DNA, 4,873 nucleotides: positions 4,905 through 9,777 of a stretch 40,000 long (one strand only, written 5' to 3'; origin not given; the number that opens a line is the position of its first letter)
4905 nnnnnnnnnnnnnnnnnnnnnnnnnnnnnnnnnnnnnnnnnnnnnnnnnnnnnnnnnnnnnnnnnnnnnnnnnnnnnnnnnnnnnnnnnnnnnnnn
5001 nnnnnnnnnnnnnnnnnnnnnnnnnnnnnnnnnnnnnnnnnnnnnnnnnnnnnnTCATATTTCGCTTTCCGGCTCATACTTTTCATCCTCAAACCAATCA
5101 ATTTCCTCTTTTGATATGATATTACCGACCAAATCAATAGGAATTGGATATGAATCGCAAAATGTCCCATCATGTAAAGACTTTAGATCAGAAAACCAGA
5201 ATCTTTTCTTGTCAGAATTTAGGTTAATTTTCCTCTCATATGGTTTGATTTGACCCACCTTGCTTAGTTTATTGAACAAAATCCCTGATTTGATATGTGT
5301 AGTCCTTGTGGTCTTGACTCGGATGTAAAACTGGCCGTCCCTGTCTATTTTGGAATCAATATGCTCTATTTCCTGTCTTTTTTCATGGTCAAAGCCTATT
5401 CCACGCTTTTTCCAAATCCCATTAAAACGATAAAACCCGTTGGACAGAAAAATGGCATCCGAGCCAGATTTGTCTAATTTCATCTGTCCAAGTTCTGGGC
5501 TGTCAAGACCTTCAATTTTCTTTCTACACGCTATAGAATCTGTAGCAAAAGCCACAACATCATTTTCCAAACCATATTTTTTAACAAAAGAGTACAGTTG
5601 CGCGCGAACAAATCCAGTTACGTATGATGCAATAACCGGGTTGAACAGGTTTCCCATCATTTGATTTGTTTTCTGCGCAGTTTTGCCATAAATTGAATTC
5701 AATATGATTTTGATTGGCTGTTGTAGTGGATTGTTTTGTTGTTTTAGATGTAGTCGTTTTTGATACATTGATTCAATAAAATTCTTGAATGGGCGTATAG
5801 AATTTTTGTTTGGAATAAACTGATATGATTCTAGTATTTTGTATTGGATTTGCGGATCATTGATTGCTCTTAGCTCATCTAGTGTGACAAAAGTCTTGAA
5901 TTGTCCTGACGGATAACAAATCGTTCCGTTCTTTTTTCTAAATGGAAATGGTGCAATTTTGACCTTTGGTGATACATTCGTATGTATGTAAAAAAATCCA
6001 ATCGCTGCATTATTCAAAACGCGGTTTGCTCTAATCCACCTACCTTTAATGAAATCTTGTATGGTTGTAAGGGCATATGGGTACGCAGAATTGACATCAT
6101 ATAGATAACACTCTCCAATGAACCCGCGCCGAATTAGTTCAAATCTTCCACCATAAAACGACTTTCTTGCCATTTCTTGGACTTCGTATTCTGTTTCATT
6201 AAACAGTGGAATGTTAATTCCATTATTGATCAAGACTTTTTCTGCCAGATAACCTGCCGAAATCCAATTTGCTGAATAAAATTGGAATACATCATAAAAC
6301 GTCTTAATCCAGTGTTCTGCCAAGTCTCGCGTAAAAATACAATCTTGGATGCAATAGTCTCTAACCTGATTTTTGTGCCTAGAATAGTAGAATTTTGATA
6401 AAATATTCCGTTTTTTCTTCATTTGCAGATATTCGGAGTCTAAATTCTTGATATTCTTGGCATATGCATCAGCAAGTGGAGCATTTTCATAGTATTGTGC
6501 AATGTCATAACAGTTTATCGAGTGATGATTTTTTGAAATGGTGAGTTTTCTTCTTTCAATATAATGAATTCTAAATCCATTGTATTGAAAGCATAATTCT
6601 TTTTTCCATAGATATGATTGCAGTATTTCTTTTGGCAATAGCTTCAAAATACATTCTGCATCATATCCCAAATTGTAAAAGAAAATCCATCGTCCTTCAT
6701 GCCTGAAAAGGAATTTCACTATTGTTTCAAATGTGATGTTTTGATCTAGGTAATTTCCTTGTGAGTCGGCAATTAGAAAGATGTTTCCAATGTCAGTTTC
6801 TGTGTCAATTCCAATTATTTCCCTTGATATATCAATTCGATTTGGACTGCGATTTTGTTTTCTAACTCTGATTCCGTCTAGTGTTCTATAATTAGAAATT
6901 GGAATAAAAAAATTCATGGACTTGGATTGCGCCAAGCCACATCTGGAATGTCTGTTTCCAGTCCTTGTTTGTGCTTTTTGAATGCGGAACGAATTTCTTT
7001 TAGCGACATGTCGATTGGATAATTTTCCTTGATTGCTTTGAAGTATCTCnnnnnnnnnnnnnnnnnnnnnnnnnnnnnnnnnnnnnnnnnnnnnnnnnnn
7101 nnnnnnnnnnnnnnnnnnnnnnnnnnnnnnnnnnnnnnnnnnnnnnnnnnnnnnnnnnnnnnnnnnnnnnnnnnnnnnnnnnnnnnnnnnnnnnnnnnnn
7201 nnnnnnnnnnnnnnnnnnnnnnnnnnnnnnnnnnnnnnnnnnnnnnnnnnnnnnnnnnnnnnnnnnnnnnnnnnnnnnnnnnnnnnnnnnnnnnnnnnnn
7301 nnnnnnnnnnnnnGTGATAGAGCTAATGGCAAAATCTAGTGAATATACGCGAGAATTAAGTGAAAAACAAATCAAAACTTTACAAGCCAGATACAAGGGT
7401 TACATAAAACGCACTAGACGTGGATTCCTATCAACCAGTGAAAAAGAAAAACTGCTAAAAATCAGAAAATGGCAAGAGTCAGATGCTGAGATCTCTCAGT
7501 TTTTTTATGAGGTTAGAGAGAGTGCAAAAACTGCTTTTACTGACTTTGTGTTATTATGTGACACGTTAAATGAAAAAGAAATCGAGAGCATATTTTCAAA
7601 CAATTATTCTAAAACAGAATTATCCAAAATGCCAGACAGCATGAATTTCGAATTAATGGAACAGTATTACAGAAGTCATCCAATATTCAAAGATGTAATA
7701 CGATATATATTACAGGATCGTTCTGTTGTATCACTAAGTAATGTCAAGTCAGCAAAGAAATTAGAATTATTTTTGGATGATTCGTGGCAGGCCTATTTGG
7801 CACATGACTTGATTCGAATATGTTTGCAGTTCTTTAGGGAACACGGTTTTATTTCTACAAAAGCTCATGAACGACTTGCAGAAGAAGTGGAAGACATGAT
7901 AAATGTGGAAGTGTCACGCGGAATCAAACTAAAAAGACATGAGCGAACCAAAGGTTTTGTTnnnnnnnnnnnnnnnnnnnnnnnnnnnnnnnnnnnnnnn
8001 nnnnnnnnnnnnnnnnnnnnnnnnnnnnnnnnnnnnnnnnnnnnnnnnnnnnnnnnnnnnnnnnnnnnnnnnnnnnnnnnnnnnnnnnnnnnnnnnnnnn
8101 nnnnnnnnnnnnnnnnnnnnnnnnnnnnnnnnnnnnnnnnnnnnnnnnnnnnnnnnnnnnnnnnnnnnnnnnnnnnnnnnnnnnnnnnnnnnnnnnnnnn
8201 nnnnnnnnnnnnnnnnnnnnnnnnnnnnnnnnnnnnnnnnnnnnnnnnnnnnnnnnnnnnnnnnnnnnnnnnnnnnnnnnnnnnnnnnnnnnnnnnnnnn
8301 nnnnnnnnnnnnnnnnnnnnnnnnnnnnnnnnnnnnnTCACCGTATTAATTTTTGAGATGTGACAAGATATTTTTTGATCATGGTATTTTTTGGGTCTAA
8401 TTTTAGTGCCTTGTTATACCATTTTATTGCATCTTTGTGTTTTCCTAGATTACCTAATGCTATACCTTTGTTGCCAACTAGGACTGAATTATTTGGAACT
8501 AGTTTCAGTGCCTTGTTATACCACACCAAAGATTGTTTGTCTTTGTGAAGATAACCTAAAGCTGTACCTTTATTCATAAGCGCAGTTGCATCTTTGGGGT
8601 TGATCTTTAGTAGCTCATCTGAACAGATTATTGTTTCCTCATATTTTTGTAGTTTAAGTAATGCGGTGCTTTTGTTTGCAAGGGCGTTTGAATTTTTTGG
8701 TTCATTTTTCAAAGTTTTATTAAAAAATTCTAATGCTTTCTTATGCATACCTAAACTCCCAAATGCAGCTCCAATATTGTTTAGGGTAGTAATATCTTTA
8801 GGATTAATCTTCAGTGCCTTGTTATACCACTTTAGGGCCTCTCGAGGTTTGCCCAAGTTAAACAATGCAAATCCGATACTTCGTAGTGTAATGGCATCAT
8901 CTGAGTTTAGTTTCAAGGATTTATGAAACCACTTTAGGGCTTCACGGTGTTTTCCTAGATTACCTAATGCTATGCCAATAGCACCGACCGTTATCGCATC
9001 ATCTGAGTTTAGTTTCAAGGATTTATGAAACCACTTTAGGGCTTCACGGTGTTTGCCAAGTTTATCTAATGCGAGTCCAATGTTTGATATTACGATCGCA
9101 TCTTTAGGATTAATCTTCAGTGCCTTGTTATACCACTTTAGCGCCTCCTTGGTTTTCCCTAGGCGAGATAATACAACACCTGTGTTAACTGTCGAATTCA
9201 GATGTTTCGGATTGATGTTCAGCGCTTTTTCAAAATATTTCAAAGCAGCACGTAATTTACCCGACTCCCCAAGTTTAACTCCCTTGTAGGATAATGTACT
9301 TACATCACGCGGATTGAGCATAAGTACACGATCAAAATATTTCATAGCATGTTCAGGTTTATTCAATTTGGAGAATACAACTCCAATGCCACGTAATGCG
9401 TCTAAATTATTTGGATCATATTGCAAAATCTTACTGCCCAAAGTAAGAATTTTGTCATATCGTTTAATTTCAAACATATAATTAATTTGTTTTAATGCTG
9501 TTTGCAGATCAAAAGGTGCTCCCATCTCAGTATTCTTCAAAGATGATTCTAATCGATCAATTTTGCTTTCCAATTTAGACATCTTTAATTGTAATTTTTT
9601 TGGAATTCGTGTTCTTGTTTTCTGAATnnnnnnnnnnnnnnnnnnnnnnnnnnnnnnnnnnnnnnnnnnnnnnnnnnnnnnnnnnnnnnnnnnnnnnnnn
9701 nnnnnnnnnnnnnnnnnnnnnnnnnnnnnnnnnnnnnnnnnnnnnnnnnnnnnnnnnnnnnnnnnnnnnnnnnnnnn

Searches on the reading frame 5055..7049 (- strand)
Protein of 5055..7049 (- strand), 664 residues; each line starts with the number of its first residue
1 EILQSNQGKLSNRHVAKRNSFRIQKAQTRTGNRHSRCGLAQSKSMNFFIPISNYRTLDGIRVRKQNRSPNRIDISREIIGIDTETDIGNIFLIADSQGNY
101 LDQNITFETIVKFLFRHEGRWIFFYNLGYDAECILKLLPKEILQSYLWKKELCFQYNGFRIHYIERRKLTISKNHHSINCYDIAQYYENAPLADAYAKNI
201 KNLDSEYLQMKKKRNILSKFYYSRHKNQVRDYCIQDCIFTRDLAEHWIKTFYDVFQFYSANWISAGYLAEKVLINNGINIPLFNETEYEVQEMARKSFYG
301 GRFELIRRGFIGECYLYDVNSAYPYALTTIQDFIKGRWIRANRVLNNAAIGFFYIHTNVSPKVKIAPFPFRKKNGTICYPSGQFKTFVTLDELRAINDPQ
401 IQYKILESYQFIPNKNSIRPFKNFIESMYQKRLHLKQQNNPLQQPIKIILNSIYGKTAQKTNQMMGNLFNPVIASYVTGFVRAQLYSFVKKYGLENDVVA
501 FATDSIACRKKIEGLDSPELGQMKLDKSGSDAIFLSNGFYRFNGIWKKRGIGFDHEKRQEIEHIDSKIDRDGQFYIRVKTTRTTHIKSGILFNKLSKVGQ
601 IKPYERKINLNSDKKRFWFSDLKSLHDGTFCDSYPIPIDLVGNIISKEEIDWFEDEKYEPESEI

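Call 60: search_protein_families(library=pfam, proteins=[window:5055-7049:-], max_evalue=0.001)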
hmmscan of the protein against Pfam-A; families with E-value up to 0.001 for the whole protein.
window:5055-7049:- (664 aa): 1 family
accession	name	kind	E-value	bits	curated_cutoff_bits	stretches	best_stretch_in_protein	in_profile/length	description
PF03175.18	DNA_pol_B_2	-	5.5e-27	95.2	25.8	1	175-463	88-392/468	DNA polymerase type B, organellar and viral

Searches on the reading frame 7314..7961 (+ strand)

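Call 60: search_protein_families(library=pfam, proteins=[window:7314-7961:+], max_evalue=0.001)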
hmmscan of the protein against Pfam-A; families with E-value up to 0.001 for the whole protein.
window:7314-7961:+ (216 aa): 1 family
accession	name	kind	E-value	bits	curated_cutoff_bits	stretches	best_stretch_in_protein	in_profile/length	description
PF17814.7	LisH_TPL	-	0.00014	21.9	30.7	0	164-179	3-18/31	LisH-like dimerisation domain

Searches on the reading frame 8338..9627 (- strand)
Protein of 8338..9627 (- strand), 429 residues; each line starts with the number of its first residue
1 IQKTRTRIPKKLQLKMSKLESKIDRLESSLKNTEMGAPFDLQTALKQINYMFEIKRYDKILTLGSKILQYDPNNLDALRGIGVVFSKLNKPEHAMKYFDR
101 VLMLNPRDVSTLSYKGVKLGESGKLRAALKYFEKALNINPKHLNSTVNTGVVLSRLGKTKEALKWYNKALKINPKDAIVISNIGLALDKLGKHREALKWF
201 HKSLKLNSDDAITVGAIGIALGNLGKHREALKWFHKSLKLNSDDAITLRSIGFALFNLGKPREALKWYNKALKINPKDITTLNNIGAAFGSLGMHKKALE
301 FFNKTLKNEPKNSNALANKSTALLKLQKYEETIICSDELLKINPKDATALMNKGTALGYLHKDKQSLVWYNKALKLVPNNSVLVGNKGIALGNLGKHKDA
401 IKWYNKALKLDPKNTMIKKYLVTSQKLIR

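Call 60: search_protein_families(library=pfam, proteins=[window:8338-9627:-], max_evalue=0.001)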
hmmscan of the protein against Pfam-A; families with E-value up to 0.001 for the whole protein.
window:8338-9627:- (429 aa): 30 families (the best 25 are shown)
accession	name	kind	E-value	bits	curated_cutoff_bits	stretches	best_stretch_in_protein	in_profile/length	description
PF00515.34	TPR_1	-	5.2e-74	241.7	27.8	8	386-414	6-34/34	Tetratricopeptide repeat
PF07719.23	TPR_2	-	1.6e-62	202.9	27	4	248-278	4-34/34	Tetratricopeptide repeat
PF13181.12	TPR_8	-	5.3e-49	160.7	25.7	3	386-414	6-34/34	Tetratricopeptide repeat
PF13414.12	TPR_11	-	1.6e-46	156.2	26.8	3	156-191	7-42/42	TPR repeat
PF13431.12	TPR_17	-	5.8e-43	142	24.4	1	166-197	2-33/34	Tetratricopeptide repeat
PF13424.12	TPR_12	-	1.4e-41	140.9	30.1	5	245-307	3-73/77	Tetratricopeptide repeat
PF13428.12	TPR_14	-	1.2e-30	103.2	23.5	0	251-282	7-38/44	Tetratricopeptide repeat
PF14559.12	TPR_19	-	2.4e-27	95.5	25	1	121-177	3-59/68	Tetratricopeptide repeat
PF13374.12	TPR_10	-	2.1e-25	88.4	27.5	0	180-206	5-31/42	Tetratricopeptide repeat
PF13432.12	TPR_16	-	1.2e-24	86.8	32.7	2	120-177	8-65/65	Tetratricopeptide repeat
PF12895.13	ANAPC3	-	1.9e-19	70.2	27.2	2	123-199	3-78/82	Anaphase-promoting complex, cyclosome, subunit 3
PF13429.12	TPR_15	-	3.9e-19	69.6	26.2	0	90-179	161-250/280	Tetratricopeptide repeat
PF13371.12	TPR_9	-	6e-18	65.1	35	0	90-141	10-61/73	Tetratricopeptide repeat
PF23914.1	TPR_CcmH_CycH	-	2.2e-15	57.3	42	0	242-347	47-155/158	Cytochrome c-type biogenesis protein H TPR domain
PF13176.12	TPR_7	-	2.3e-15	55.7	27.9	0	180-209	2-31/36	Tetratricopeptide repeat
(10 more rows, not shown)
